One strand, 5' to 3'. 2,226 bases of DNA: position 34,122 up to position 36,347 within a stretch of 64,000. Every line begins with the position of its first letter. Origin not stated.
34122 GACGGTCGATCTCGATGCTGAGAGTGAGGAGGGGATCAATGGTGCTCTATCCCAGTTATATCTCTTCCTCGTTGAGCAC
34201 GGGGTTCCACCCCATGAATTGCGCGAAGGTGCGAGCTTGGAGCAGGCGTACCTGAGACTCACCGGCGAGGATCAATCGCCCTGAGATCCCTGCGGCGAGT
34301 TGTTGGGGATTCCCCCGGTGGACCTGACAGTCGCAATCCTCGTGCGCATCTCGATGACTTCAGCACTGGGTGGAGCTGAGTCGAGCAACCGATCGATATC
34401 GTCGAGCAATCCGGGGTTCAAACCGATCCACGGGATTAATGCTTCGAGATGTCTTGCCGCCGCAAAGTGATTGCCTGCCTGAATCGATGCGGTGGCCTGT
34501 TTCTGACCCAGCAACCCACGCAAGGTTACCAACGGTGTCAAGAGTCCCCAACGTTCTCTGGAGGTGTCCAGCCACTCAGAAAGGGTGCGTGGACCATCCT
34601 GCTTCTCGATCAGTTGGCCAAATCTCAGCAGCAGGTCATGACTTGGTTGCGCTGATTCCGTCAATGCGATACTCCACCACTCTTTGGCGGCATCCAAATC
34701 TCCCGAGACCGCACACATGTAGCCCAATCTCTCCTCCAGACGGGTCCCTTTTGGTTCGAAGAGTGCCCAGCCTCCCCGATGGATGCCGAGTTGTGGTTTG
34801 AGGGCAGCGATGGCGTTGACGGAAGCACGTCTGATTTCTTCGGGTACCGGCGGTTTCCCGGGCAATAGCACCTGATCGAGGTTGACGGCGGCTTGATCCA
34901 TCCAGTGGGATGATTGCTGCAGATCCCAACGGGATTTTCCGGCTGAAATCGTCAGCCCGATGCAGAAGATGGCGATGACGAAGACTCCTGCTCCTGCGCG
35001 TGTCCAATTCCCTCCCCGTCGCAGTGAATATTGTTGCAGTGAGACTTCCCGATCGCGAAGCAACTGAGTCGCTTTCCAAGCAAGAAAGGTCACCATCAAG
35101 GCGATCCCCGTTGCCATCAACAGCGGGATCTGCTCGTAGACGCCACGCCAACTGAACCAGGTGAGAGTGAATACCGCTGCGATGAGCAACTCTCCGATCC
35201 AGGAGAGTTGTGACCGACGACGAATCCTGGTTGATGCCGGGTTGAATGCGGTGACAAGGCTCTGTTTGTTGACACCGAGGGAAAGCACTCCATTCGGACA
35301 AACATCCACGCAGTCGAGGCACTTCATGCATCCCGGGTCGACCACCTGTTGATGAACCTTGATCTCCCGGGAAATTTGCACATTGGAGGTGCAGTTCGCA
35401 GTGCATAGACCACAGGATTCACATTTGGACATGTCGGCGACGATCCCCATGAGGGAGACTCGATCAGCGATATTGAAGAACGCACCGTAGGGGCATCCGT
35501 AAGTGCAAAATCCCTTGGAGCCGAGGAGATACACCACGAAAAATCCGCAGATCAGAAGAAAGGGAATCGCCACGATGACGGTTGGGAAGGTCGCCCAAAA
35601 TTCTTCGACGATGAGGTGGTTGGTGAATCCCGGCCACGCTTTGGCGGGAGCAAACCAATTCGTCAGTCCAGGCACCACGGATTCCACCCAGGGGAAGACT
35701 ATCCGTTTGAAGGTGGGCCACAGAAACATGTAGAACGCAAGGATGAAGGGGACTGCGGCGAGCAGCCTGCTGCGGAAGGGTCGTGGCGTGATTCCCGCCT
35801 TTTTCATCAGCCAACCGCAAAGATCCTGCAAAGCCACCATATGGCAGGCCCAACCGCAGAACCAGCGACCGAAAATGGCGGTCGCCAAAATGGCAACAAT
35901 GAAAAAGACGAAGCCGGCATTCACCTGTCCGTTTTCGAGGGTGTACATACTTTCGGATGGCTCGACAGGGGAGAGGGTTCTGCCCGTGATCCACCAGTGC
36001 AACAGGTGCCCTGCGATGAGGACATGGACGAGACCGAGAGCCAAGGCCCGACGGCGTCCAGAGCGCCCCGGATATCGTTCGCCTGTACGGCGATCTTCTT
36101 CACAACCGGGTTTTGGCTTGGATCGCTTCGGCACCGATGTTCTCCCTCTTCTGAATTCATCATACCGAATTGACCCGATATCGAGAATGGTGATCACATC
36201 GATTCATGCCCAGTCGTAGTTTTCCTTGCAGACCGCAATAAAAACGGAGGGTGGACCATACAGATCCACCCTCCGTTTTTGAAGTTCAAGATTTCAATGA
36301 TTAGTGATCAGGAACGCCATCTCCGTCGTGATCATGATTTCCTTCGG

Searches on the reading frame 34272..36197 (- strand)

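Call 52: search_protein_families(library=pfam, proteins=[window:34272-36197:-], max_evalue=0.001)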
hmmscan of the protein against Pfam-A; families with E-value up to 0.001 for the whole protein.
window:34272-36197:- (641 aa): 6 families
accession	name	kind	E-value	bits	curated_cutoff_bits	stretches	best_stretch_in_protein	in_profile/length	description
PF12801.12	Fer4_5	-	1.4e-08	35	22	1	95-134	5-45/48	4Fe-4S binding domain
PF12838.12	Fer4_7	-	2.8e-07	31.3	27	0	229-273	6-52/52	4Fe-4S dicluster domain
PF13237.11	Fer4_10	-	4e-06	27.1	25.5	1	252-301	2-53/53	4Fe-4S dicluster domain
PF13187.11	Fer4_9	-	2.8e-05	24.5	27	1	258-304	1-51/52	4Fe-4S dicluster domain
PF00037.32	Fer4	-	0.00019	21.5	21.1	0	290-305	8-23/24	4Fe-4S binding domain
PF12837.12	Fer4_6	-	0.00027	21.2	25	0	253-272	3-22/24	4Fe-4S binding domain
